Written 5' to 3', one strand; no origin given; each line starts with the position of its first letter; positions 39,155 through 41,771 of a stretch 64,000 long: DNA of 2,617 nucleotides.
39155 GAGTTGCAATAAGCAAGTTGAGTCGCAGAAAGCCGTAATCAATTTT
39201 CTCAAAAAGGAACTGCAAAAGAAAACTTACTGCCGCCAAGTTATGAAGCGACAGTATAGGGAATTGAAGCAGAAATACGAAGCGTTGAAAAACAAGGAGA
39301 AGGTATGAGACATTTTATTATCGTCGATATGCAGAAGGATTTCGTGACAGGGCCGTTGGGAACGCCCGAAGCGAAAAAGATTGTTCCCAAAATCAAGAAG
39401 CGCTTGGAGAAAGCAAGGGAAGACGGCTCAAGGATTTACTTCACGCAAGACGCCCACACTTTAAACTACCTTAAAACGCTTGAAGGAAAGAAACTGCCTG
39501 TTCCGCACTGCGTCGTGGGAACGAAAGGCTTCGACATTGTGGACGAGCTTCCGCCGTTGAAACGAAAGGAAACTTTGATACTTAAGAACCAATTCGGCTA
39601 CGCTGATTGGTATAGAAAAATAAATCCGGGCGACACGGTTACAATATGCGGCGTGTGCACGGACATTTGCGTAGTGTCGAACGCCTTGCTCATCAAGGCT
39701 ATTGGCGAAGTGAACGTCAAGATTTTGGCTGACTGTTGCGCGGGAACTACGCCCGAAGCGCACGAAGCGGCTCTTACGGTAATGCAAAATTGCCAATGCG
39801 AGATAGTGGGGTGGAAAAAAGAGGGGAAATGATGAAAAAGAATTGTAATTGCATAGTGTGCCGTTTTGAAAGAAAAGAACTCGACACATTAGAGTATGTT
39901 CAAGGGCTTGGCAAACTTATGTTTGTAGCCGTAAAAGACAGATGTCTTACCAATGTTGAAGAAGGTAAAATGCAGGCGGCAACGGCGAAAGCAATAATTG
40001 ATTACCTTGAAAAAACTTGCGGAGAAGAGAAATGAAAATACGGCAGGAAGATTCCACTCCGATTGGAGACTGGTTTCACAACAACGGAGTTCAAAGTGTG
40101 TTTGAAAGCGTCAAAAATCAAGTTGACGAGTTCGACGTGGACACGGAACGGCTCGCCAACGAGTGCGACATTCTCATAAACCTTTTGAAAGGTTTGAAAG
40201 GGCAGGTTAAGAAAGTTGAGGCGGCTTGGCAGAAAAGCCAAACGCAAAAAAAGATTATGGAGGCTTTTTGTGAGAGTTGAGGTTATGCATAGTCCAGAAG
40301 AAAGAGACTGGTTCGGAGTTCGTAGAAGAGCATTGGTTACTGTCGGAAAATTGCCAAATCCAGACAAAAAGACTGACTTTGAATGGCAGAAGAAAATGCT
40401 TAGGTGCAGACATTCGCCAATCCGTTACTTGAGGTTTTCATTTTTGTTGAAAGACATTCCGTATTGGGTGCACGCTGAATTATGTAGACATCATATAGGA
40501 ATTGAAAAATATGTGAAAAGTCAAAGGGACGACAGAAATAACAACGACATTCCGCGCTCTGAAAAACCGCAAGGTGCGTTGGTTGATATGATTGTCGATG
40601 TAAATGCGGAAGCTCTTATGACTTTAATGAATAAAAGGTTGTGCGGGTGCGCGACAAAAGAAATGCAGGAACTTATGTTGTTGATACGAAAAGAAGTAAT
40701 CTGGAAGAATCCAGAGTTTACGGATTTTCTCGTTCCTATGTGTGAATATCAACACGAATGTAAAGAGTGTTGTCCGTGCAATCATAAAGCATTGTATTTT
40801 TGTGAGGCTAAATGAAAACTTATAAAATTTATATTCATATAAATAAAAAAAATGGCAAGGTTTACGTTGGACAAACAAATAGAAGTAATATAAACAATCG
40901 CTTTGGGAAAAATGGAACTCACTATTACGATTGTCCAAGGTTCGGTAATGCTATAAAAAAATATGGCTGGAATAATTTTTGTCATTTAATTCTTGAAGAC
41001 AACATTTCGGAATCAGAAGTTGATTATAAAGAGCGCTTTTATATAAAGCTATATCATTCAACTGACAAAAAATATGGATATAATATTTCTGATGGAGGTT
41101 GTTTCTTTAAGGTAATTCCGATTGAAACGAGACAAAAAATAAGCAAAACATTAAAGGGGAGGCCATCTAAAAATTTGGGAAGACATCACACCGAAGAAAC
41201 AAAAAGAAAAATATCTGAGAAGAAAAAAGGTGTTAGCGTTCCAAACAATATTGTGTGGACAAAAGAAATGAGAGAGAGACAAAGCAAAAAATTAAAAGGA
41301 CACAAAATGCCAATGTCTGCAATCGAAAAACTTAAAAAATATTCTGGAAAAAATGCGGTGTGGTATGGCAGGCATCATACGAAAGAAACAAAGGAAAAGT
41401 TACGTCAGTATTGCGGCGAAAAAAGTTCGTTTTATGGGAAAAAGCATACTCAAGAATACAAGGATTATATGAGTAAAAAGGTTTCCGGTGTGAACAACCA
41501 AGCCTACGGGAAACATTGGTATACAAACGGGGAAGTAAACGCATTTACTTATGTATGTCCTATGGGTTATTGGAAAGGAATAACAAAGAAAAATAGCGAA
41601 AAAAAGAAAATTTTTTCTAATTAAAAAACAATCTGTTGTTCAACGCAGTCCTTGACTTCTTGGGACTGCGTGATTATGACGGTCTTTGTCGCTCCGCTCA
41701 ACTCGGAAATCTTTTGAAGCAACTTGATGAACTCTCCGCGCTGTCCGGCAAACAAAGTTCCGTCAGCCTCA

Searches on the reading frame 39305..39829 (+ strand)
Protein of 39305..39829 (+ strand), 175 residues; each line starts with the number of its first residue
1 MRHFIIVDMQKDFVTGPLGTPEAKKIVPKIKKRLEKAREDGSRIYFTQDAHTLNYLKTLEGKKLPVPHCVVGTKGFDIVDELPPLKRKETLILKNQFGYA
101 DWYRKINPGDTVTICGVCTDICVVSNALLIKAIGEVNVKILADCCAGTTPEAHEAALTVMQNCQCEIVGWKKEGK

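Call 51: search_protein_families(library=ncbifam, proteins=[window:39305-39829:+], max_evalue=0.001)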
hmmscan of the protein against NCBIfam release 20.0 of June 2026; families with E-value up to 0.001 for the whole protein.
window:39305-39829:+ (175 aa): 2 families
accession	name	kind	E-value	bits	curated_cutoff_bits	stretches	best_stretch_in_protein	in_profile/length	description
NF050097.1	BiurAmidohydBiuH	equivalog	3.3e-07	30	370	1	70-161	108-202/221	biuret amidohydrolase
NF008623.0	PRK11609.1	equivalog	9.4e-07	28.8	174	0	101-162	136-197/213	bifunctional nicotinamidase/pyrazinamidase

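Call 52: search_solved_structures(query=window:39305-39829:+, max_evalue=0.001, show_alignments=3)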
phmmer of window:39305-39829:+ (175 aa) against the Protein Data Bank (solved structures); distinct sequences matched with E-value up to 0.001: 16.
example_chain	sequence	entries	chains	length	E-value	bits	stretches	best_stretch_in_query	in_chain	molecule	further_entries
1ilw_A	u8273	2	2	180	8.9e-18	68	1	4-168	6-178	180 aa long hypothetical Pyrazinamidase/nicotinamidase | 180aa long hypothetical Pyrazinamidase/Nicotinamidase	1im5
3hb7_A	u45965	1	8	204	9.6e-12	48.3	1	4-158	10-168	Isochorismatase hydrolase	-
3eef_A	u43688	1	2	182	2.8e-09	40.3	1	4-127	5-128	N-carbamoylsarcosine amidase related protein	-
3o90_A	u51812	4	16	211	1.1e-08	38.4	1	4-162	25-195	nicotinamidase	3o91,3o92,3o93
3s2s_A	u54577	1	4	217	2.1e-08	37.5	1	5-163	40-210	Putative pyrazinamidase/nicotinamidase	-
3o94_A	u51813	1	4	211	2.8e-07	33.8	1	4-162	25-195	nicotinamidase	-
3hu5_A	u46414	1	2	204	6.9e-07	32.5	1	5-160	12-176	Isochorismatase family protein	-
6kua_A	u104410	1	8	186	1.7e-06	31.2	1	3-162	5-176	Cysteine hydrolase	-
6xix_A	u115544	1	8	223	1.9e-06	31.1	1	4-171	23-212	Cysteine hydrolase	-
5zn8_A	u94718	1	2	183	2.4e-06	30.8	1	4-162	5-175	Isochorismatase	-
6a8l_A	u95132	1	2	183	2.8e-06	30.5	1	4-162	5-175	Isochorismatase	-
2h0r_A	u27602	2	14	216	3.1e-06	30.4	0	1-66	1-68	Nicotinamidase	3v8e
3pl1_A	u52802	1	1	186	4e-06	30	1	1-168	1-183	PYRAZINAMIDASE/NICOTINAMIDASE PNCA (PZase)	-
6xj4_A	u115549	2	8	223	4.4e-05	26.6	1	4-171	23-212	Cysteine hydrolase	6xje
9u8m_A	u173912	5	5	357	0.00027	24.1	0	109-150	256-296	nicotinamidase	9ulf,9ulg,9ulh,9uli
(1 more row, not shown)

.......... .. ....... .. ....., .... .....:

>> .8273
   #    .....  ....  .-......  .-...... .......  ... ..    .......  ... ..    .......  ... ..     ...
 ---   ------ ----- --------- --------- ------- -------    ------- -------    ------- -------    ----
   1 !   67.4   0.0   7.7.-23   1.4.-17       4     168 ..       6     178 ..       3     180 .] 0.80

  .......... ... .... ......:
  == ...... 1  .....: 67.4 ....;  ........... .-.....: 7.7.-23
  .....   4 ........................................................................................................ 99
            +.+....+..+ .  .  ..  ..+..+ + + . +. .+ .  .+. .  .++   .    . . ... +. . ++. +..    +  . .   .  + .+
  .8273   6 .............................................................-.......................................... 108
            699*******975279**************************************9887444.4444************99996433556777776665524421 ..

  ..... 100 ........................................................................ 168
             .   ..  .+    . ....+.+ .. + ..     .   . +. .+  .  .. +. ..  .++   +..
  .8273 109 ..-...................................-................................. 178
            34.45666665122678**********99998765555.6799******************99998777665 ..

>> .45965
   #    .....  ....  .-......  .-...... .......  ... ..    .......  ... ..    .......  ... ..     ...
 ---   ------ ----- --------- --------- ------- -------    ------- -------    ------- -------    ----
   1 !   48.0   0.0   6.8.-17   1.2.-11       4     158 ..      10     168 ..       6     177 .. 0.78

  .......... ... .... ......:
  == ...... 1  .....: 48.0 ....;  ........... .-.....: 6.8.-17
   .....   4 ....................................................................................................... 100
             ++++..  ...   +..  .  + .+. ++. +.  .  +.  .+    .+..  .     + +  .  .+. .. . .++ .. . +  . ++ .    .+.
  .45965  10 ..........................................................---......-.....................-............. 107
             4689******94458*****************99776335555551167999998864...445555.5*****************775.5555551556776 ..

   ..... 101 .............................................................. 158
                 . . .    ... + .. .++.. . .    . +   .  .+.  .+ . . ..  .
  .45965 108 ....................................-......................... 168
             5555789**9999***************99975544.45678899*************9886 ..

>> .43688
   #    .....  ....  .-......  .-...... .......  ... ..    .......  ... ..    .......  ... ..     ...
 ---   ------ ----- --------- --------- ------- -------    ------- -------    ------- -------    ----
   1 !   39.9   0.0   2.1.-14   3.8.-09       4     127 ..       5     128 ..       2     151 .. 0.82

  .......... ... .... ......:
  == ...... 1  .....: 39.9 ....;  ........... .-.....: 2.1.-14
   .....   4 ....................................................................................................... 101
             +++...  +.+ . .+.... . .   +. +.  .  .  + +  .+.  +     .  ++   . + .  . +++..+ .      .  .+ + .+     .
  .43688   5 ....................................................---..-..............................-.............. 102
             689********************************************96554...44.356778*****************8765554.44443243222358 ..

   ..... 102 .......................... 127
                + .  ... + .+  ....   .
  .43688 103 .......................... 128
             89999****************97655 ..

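Call 53: search_protein_families(library=phrogs, proteins=[window:39305-39829:+], max_evalue=0.001)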
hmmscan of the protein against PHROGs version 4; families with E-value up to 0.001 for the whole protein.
window:39305-39829:+ (175 aa): 1 family
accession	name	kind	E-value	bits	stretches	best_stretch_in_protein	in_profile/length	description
phrog_19305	-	unknown function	9e-29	101.8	1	2-168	4-197/199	-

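Call 55: search_dna_similar(query=window:39305-39829:+, collection=phages, mode=protein, max_rows=25, max_evalue=0.00001)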
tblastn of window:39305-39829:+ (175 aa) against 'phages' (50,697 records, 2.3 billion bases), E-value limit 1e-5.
Records with a match: 8; places in all: 8; records where one place covers at least 80% of the query: 7.
Best place of each record, by identity: <60% 8.
By first word of the organism name: Bacteriophage 7; Phage 1.
By host as written in the record: - 8.
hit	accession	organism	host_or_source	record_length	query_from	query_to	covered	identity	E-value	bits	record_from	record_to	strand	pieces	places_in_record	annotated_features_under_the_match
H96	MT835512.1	Bacteriophage sp.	human fecal samples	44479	1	169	97%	48.8%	2e-45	164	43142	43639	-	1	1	record has no annotation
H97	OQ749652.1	Phage Phass-1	human gut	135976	1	168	96%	46.7%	2e-36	139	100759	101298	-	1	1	nicotinamidase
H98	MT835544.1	Bacteriophage sp.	human fecal samples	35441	4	168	94%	45.0%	2e-40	149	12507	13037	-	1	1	record has no annotation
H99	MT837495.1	Bacteriophage sp.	human fecal samples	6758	1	167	95%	44.3%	3e-41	152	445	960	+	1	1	record has no annotation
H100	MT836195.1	Bacteriophage sp.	human fecal samples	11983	6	168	93%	44.0%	2e-41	152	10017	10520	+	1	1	record has no annotation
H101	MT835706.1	Bacteriophage sp.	human fecal samples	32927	1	168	96%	40.3%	1e-32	127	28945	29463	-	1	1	record has no annotation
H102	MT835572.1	Bacteriophage sp.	human fecal samples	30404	4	164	92%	33.9%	3e-22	98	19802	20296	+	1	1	record has no annotation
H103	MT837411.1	Bacteriophage sp.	human fecal samples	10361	76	160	49%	32.2%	6e-7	54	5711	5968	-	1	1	record has no annotation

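Call 58: get_annotated_region(hit=H97, flank=8000)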
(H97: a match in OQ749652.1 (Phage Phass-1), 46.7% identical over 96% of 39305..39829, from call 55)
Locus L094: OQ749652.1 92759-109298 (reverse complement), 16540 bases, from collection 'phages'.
description: Phage Phass-1, complete genome.
organism: Phage Phass-1 (NCBI taxid 3043662)
taxonomy: Viruses; Duplodnaviria; Heunggongvirae; Uroviricota; Caudoviricetes; Caudoviricetes code 15 clade
host: -; source: human gut; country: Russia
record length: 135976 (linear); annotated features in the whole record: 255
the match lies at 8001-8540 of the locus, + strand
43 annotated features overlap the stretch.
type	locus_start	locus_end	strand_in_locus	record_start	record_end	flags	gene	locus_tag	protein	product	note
tRNA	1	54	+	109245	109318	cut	-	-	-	tRNA-Met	-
CDS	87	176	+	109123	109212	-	-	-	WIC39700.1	hypothetical protein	-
CDS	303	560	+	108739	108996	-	-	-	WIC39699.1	hypothetical protein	-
tRNA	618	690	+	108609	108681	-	-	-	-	tRNA-Pro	-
tRNA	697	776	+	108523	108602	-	-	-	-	tRNA-Pro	-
tRNA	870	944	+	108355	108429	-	-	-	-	tRNA-Asn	-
tRNA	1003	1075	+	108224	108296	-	-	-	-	tRNA-Ala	-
CDS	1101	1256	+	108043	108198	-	-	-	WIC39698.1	hypothetical protein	-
CDS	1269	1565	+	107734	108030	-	-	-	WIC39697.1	hypothetical protein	-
CDS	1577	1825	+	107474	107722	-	-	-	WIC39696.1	hypothetical protein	-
tRNA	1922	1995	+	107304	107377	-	-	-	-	tRNA-Leu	-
tRNA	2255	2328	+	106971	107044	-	-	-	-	tRNA-Val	-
tRNA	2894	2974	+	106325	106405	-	-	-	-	tRNA-Thr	-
tRNA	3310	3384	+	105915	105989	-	-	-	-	tRNA-Glu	-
tRNA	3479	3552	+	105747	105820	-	-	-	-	tRNA-TERM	tRNA-Sup-CTA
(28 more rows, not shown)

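Call 72: get_annotated_region(hit=H96, flank=8000)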
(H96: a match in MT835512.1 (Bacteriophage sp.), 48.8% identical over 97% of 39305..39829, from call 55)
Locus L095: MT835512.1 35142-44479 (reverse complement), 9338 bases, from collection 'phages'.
description: UNVERIFIED: Bacteriophage sp. clone scaffold_78 genomic sequence.
organism: Bacteriophage sp. (NCBI taxid 38018)
taxonomy: Viruses
host: -; source: human fecal samples; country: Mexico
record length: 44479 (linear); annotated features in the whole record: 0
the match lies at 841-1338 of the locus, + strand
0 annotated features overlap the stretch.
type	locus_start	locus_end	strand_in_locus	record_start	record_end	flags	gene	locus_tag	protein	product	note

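Call 73: get_annotated_region(hit=H98, flank=8000)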
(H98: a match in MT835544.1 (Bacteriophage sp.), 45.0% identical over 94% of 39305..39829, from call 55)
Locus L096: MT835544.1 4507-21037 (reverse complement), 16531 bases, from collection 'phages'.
description: UNVERIFIED: Bacteriophage sp. clone scaffold_140 genomic sequence.
organism: Bacteriophage sp. (NCBI taxid 38018)
taxonomy: Viruses
host: -; source: human fecal samples; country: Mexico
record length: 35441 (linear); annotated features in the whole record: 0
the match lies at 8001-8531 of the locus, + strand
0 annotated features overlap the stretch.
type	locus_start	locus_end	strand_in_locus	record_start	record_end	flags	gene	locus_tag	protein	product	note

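Call 74: get_annotated_region(hit=H101, flank=8000)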
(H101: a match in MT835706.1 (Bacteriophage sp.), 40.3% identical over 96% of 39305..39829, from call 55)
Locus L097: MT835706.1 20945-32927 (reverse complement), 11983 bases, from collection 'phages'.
description: UNVERIFIED: Bacteriophage sp. clone scaffold_492 genomic sequence.
organism: Bacteriophage sp. (NCBI taxid 38018)
taxonomy: Viruses
host: -; source: human fecal samples; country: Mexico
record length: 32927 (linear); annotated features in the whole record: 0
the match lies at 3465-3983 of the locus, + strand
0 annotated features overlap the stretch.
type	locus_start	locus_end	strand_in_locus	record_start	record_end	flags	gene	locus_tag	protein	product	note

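Call 75: get_annotated_region(hit=H100, flank=8000)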
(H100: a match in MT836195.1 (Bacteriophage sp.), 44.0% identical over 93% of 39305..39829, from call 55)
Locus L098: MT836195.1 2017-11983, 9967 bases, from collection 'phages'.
description: UNVERIFIED: Bacteriophage sp. clone scaffold_1647 genomic sequence.
organism: Bacteriophage sp. (NCBI taxid 38018)
taxonomy: Viruses
host: -; source: human fecal samples; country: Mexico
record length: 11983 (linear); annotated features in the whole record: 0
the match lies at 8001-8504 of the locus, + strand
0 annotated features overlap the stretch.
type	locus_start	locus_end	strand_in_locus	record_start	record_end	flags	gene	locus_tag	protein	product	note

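Call 78: search_protein_families(library=pfam, proteins=[L094:11516-12436:+, L094:11097-11513:+, L094:8543-9505:+, L094:9505-11100:+, window:39305-39829:+], max_evalue=0.001)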
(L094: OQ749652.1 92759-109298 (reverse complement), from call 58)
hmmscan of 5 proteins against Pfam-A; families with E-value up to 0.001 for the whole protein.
L094:11516-12436:+ (307 aa): 1 family
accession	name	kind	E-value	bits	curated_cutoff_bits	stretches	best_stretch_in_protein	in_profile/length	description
PF02540.23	NAD_synthase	-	7e-45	153.5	21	1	10-238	3-239/242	NAD synthase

L094:11097-11513:+ (139 aa): 0 families

L094:8543-9505:+ (321 aa): 1 family
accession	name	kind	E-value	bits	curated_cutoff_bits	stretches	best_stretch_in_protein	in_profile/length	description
PF00156.33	Pribosyltran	-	1.5e-06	28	26.3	1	177-245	56-122/158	Phosphoribosyl transferase domain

L094:9505-11100:+ (532 aa): 1 family
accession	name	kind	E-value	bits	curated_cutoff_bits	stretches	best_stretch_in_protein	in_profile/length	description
PF04095.22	NAPRTase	-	5.7e-25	88.9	20.8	1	185-467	3-221/239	Nicotinate phosphoribosyltransferase (NAPRTase) family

window:39305-39829:+ (175 aa): 1 family
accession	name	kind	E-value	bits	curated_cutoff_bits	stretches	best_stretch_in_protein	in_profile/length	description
PF00857.26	Isochorismatase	-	5.9e-30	105.1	27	1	4-170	3-173/175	Isochorismatase domain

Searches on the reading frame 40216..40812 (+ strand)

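Call 51: search_protein_families(library=ncbifam, proteins=[window:40216-40812:+], max_evalue=0.001)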
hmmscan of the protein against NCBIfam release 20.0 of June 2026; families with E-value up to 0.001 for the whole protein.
window:40216-40812:+ (199 aa): 1 family
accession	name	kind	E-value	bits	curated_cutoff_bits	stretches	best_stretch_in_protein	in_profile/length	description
TIGR02170.1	thyX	equivalog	3.3e-10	39.8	87.9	2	118-169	157-208/211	FAD-dependent thymidylate synthase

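Call 53: search_protein_families(library=phrogs, proteins=[window:40216-40812:+], max_evalue=0.001)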
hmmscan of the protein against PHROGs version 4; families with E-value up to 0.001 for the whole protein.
window:40216-40812:+ (199 aa): 0 families

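Call 78: search_protein_families(library=pfam, proteins=[window:40216-40812:+], max_evalue=0.001)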
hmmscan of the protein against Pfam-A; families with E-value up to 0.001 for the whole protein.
window:40216-40812:+ (199 aa): 1 family
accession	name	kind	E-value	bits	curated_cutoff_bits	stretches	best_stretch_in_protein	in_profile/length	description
PF02511.20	Thy1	-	5.7e-10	39.7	24.8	1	118-162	142-186/191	Thymidylate synthase complementing protein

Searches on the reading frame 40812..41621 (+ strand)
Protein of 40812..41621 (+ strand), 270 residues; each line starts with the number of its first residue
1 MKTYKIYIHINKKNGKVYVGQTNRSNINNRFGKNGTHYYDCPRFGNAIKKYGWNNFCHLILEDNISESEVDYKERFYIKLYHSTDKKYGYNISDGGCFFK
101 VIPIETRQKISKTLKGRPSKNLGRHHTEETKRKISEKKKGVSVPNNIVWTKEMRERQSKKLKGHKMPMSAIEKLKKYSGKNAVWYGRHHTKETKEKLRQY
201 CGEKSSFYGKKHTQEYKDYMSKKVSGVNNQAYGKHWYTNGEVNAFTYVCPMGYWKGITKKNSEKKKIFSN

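Call 53: search_protein_families(library=phrogs, proteins=[window:40812-41621:+], max_evalue=0.001)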
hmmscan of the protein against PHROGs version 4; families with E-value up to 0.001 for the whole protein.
window:40812-41621:+ (270 aa): 3 families
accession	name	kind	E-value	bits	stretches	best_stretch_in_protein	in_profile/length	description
phrog_314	-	DNA, RNA and nucleotide metabolism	2.7e-27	96.9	1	1-265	176-393/574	homing endonuclease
phrog_7168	-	DNA, RNA and nucleotide metabolism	1.8e-16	61.4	1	6-225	4-226/284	homing endonuclease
phrog_19446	-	DNA, RNA and nucleotide metabolism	0.00015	22.4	1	5-154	3-129/254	homing endonuclease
